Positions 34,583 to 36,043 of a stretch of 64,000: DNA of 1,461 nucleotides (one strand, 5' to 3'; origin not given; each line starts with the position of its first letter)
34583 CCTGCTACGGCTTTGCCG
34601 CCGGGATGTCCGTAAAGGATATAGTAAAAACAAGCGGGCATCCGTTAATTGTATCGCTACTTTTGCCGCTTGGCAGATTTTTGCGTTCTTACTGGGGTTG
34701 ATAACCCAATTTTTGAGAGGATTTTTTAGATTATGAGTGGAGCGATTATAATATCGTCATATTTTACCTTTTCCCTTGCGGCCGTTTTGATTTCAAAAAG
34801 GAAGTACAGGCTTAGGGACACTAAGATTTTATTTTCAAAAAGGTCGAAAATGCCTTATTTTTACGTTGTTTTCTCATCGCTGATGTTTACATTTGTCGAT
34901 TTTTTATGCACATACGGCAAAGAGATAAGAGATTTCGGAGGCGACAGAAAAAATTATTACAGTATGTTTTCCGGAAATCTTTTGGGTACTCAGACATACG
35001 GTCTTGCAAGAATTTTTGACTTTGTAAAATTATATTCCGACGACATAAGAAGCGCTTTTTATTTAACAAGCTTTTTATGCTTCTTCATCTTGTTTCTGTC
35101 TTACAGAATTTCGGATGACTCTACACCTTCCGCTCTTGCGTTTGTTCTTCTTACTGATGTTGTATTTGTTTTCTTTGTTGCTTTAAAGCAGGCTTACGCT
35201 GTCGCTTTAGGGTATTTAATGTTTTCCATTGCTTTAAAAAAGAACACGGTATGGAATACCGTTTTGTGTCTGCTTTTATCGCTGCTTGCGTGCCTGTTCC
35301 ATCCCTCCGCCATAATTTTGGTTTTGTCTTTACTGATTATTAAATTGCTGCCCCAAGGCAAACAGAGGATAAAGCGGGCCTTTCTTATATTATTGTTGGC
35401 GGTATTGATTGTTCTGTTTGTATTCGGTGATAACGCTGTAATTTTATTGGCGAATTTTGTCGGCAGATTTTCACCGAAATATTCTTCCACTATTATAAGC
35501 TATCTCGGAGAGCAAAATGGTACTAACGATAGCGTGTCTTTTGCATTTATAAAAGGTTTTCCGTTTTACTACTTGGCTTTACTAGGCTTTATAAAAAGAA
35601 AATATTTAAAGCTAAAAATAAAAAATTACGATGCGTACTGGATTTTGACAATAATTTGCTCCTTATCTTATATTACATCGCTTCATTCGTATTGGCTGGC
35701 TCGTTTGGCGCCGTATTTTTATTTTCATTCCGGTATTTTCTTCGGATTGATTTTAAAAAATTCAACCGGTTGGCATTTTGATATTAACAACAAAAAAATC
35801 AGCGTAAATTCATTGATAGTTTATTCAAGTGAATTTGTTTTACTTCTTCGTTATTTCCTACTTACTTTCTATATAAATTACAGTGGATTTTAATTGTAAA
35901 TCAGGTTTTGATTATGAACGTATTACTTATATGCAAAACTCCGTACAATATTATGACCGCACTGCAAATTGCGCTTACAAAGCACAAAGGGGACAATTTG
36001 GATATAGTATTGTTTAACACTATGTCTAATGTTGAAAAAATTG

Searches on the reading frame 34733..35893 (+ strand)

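Call 77: search_protein_families(library=pfam, proteins=[window:34733-35893:+], max_evalue=0.001)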
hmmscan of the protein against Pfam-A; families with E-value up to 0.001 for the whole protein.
window:34733-35893:+ (386 aa): 1 family
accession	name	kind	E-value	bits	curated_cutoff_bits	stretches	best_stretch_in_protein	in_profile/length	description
PF14897.12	EpsG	-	1.1e-12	48.2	30.1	1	52-370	6-309/326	EpsG family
